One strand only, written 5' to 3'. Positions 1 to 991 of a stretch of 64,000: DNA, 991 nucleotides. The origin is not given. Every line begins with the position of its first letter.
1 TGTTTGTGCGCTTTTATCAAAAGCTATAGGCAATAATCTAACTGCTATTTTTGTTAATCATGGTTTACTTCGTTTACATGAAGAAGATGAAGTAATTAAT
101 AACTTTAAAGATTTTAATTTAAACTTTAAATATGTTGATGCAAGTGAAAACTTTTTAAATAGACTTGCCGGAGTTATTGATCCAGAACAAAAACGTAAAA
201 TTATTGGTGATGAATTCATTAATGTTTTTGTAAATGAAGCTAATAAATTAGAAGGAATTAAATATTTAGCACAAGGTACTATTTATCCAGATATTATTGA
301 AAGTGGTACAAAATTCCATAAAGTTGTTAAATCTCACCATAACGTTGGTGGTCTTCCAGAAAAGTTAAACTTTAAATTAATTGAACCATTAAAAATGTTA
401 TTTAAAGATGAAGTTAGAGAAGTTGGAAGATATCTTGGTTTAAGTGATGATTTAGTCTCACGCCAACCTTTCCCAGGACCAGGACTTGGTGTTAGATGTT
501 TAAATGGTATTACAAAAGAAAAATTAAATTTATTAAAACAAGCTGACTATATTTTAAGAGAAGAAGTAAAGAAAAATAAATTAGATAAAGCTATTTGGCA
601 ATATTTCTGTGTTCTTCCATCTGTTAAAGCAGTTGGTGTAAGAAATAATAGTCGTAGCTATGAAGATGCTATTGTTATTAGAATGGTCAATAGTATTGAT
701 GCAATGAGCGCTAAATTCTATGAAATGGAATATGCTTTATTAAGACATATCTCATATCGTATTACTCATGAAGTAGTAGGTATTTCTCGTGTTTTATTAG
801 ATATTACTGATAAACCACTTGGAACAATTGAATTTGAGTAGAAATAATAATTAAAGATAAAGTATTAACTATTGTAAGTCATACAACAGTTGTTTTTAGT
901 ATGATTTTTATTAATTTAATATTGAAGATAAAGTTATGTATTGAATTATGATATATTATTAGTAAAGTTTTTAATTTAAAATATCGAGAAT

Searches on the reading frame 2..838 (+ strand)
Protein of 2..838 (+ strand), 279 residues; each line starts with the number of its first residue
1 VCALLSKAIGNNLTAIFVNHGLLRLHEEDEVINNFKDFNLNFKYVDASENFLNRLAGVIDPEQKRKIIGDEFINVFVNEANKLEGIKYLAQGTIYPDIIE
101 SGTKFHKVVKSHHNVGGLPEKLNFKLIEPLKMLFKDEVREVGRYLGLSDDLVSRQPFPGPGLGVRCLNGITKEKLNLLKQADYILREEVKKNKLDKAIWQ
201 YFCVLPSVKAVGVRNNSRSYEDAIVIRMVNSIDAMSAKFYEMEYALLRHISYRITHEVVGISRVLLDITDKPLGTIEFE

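Call 28: find_related_loci(query=window:2-838:+, collection=genome_contigs, flank=10000)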
Query window:2-838:+ (279 aa) in genome_contigs; peptide patterns used: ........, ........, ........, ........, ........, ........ (x = any residue, [..] = any of these).
599 stretches matched a pattern (row limit reached: there are more); 567 encode a relative of the query (tblastn E <= 1e-3); the best 80 are kept; 80 distinct loci.
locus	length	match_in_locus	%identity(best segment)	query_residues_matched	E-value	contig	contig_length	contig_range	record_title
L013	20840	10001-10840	64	1-279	4e-118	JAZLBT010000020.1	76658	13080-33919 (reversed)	MAG: Candidatus Spyradenecus sp. isolate T1900045060_TC20190053.MAGScoT_cleanbin_000006 SGB_4565_k141_1799653, whole gen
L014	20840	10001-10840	63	1-279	2e-117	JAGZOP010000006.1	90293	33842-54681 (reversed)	MAG: Clostridiaceae bacterium isolate L3_128_000G1_dasL3_128_000G1_maxbin2.maxbin.071sta_sub L3_128_000G1_scaffold_238,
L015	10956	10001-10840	62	1-279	6e-116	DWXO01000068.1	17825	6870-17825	MAG TPA_asm: Candidatus Flavonifractor intestinigallinarum isolate CHK192-8294 CHK192__C151735_L17825_SAMEA5754836, whol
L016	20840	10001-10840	62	1-279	1e-115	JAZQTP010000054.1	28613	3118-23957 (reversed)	MAG: Anaerotignum sp. isolate T1900045186_TC20190182.MAGScoT_cleanbin_000005 SGB_5273_k141_1584019, whole genome shotgun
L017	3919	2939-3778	61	1-279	2e-117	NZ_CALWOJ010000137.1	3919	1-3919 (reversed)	MAG: uncultured Flavonifractor sp. isolate BRZ_DE__bin88 BRZ_DE__NODE_32086_length_3919_cov_8.010411, whole genome shotg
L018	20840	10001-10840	61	1-279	2e-115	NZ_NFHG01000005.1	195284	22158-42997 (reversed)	Flavonifractor sp. An82 An82_contig_5, whole genome shotgun sequence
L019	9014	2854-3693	62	1-279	3e-115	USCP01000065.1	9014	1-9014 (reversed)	uncultured Peptococcaceae bacterium isolate UMGS1590 genome assembly, contig: NODE_1296_length_9014_cov_3.74272, whole g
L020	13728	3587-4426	61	1-279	1e-114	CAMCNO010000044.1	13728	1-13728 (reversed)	MAG: uncultured Clostridia bacterium isolate SRR17382096_bin.26_metaWRAP_v1.3_MAG genome assembly, contig: ERZ10544647.2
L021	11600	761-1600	61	1-279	8e-115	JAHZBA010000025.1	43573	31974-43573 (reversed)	MAG: Clostridiales bacterium isolate HRGM_Genome_1970 HRGM_Genome_1970_25, whole genome shotgun sequence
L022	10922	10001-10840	62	1-279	8e-115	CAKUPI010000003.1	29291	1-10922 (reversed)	MAG: uncultured Eubacteriales bacterium isolate REFINED_METABAT215_TOP10_CONTIGS_1500_ASSEMBLY_K77_MERGED__Hadza_MoBio_h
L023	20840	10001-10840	62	1-279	1e-114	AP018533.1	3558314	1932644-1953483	Clostridiales bacterium CCNA10 DNA, complete genome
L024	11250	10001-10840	62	1-279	7e-115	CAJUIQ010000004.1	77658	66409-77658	MAG TPA_asm: uncultured Eubacteriales bacterium isolate MGBC142214 genome assembly, contig: MGBC142214.4, whole genome s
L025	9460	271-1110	63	1-279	7e-115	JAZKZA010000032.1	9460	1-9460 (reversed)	MAG: Eubacteriales bacterium isolate T1900045092_TC20190086.MAGScoT_cleanbin_000042 SGB_4718_k141_2498266, whole genome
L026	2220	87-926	61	1-279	9e-121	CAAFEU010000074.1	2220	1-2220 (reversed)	MAG TPA_asm: Ruminococcaceae bacterium, isolate HGM13225, WGS project CAAFEU010000000 data, contig: SRS104485_23_k99_100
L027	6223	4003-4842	61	1-279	2e-114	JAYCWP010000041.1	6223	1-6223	MAG: Lawsonibacter sp. isolate P018L1-21 NODE_4509_length_6223_cov_20.642996, whole genome shotgun sequence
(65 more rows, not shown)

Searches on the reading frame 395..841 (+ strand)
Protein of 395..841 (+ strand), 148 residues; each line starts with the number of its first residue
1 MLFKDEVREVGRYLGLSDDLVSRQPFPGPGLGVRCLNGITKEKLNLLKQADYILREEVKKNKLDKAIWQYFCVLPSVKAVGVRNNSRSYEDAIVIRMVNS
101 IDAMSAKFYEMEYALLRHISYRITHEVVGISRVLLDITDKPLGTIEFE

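Call 3: search_protein_families(library=pfam, proteins=[window:395-841:+], max_evalue=0.01)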
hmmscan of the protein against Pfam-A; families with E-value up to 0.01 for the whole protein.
window:395-841:+ (148 aa): 1 family
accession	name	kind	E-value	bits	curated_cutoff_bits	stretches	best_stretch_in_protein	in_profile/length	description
PF00958.27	GMP_synt_C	-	4.9e-35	119.9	27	1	56-147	1-92/92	GMP synthase C terminal domain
